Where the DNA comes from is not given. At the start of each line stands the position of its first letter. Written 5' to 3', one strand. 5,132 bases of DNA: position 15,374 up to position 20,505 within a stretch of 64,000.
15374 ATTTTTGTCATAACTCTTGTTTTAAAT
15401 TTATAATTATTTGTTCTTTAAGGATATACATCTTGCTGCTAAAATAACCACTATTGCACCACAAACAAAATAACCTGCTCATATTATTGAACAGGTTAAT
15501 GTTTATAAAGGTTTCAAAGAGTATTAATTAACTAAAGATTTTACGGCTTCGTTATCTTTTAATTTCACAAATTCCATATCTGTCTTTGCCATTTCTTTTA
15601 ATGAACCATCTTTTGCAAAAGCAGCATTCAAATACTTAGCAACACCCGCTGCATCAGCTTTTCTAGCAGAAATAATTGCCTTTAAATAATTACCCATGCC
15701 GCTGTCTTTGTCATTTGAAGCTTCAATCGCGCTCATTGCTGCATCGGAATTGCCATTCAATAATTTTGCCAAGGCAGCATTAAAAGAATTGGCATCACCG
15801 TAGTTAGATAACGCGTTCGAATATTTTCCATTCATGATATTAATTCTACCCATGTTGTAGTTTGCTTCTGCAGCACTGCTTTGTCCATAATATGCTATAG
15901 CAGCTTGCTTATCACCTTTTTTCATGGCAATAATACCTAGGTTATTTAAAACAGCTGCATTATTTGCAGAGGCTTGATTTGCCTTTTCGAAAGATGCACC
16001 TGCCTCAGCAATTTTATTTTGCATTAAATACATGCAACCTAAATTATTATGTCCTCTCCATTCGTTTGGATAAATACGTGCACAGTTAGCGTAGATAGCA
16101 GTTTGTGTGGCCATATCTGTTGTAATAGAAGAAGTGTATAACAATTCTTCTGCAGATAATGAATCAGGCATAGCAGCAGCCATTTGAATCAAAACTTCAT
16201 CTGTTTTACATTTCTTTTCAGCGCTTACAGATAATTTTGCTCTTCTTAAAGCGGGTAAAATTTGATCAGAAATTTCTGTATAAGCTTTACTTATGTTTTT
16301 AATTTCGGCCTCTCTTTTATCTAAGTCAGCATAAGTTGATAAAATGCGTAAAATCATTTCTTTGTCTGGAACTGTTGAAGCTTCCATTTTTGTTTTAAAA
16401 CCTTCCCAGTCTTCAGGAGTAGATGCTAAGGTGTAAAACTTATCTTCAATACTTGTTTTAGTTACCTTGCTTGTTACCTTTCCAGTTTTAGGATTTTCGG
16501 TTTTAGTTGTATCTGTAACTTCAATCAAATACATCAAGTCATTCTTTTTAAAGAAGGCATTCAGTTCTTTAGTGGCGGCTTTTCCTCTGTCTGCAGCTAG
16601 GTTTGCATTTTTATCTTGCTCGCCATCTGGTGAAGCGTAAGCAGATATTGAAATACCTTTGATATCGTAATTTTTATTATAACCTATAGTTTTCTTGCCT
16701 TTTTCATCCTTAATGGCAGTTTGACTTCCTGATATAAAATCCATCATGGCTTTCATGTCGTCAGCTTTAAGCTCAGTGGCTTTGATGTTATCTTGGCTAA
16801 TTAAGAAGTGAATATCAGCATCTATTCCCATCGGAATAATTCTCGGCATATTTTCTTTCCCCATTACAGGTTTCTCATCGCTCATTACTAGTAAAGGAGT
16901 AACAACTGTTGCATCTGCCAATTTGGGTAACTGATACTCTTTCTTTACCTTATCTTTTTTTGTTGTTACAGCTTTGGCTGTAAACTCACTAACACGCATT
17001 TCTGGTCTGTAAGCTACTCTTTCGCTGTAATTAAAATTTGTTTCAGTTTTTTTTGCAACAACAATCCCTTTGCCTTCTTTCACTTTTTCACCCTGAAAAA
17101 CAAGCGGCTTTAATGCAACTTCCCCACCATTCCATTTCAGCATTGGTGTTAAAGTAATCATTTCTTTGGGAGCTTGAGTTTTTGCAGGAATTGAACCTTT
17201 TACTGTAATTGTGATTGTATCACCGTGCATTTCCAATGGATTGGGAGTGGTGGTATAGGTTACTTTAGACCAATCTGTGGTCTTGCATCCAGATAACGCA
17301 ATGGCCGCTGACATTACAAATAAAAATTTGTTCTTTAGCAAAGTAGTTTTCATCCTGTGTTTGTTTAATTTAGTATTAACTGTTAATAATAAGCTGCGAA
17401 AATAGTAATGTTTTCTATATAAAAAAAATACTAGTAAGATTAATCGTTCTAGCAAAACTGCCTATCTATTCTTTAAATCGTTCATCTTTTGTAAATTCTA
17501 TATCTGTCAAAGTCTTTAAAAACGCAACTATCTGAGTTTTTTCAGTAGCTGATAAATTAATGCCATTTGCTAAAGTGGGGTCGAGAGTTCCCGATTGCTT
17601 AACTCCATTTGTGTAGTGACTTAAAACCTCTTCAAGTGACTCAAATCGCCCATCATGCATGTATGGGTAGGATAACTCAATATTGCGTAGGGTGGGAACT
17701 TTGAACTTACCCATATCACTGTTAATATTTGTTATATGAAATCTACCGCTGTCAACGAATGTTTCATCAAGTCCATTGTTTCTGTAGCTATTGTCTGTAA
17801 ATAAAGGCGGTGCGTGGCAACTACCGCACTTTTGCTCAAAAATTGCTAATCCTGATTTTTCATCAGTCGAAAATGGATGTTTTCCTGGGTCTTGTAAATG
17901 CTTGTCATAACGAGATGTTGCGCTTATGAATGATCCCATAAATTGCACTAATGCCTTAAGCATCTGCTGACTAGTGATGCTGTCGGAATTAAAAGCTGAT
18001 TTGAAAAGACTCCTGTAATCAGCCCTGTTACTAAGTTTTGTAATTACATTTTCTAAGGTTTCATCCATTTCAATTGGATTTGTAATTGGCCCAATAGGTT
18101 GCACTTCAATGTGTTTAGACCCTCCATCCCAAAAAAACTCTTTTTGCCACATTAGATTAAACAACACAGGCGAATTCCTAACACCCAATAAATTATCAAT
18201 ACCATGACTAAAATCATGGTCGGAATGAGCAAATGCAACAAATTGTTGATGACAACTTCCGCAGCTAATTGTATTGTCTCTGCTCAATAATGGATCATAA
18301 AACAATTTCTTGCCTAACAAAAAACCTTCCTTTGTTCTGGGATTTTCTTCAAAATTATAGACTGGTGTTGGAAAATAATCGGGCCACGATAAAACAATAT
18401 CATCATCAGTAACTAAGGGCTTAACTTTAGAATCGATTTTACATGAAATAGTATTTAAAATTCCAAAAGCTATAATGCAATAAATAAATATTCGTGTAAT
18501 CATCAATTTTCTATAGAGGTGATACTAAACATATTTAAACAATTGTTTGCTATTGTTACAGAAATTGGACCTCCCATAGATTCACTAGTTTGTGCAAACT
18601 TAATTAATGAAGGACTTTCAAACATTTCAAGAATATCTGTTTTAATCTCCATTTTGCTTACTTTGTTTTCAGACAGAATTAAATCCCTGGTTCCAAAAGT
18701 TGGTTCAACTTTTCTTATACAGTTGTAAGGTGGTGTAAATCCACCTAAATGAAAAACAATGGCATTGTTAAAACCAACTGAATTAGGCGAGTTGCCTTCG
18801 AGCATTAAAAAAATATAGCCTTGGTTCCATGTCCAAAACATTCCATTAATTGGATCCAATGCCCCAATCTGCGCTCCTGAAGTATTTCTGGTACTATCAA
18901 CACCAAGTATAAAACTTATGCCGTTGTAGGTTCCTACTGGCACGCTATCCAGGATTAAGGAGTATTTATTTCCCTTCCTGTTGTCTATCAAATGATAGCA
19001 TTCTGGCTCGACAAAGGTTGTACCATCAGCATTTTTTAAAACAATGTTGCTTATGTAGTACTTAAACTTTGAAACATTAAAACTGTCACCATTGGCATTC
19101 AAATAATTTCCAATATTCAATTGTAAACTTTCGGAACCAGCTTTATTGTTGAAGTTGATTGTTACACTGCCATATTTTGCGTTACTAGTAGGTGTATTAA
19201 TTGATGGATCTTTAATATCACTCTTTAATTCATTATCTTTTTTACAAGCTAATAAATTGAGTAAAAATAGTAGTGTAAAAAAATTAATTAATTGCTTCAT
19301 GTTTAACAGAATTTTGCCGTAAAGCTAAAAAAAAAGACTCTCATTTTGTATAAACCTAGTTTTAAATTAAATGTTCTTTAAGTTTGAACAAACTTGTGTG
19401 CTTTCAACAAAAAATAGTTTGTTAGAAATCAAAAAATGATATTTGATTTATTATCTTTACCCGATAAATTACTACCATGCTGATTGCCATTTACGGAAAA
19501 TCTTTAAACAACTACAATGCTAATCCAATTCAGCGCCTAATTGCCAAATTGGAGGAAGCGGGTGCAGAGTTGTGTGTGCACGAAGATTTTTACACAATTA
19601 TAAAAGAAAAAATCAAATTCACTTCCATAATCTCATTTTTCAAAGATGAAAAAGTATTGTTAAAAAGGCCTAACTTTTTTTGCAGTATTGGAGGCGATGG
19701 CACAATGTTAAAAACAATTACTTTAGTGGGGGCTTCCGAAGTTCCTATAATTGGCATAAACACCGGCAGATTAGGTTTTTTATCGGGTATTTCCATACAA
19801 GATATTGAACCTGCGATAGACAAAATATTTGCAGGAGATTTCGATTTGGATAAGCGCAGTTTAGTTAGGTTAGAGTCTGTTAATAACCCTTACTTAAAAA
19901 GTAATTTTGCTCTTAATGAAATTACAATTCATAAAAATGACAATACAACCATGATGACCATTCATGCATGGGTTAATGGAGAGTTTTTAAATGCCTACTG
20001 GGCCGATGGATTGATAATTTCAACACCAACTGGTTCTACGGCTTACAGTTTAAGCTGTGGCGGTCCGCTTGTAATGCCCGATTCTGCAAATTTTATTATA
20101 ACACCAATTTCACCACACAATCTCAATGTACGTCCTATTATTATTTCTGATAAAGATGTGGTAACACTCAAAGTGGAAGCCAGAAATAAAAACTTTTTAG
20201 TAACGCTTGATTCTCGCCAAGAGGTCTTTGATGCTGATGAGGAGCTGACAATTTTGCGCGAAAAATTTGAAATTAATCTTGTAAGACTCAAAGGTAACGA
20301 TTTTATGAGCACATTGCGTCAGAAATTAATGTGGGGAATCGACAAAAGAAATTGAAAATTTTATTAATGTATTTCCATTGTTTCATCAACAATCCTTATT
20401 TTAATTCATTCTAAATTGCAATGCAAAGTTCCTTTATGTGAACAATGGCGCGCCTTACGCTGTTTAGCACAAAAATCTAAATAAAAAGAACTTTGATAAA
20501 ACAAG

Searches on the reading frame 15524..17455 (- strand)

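Call 102: search_protein_families(library=pfam, proteins=[window:15524-17455:-], max_evalue=0.00001)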
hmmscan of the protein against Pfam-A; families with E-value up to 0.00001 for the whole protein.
window:15524-17455:- (643 aa): 3 families
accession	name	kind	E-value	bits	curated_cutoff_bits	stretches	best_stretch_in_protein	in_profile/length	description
PF07719.23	TPR_2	-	4.5e-11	42.4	27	0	500-525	1-26/34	Tetratricopeptide repeat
PF00515.34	TPR_1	-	2.6e-08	33.8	27.8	0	500-524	1-25/34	Tetratricopeptide repeat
PF13431.12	TPR_17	-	3.4e-06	27.3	24.4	0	457-485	4-32/34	Tetratricopeptide repeat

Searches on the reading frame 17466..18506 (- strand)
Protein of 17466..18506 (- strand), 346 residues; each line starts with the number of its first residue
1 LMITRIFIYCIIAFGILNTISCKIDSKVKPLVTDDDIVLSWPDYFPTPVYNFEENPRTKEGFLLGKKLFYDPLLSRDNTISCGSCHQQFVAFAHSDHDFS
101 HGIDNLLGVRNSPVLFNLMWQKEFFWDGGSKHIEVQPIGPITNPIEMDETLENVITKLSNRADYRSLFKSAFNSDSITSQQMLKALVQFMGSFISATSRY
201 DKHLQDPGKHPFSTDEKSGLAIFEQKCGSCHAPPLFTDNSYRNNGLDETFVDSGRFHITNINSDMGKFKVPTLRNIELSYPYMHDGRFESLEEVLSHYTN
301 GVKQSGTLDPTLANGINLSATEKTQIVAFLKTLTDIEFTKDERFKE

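Call 102: search_protein_families(library=pfam, proteins=[window:17466-18506:-], max_evalue=0.00001)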
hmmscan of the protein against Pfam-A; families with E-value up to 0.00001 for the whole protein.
window:17466-18506:- (346 aa): 1 family
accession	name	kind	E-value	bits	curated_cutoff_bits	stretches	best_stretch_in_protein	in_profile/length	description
PF03150.19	CCP_MauG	-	2.3e-53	181.3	25.6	1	60-206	2-146/149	Di-haem cytochrome c peroxidase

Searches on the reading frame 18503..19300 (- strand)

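Call 102: search_protein_families(library=pfam, proteins=[window:18503-19300:-], max_evalue=0.00001)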
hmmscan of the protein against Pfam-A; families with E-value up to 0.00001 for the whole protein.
window:18503-19300:- (265 aa): 1 family
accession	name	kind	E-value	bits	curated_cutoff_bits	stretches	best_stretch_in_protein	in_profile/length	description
PF20243.3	MbnP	-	1.8e-51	175.2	27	1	44-239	2-185/189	MbnP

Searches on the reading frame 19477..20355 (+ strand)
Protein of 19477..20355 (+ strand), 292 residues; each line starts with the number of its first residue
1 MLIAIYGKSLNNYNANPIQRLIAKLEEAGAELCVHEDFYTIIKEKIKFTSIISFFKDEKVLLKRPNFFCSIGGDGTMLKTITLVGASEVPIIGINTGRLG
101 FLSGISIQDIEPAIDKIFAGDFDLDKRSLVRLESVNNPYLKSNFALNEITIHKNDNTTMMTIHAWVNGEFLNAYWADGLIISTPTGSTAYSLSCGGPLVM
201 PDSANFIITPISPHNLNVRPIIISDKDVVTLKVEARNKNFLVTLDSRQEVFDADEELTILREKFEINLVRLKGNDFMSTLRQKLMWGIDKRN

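Call 102: search_protein_families(library=pfam, proteins=[window:19477-20355:+], max_evalue=0.00001)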
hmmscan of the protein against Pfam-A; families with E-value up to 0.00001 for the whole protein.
window:19477-20355:+ (292 aa): 2 families
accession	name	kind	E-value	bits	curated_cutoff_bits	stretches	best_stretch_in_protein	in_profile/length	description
PF20143.4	NAD_kinase_C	-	3e-30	105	23.7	1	146-270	1-125/126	ATP-NAD kinase C-terminal domain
PF01513.26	NAD_kinase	-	2.8e-13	50.7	25.5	1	70-122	78-130/130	ATP-NAD kinase N-terminal domain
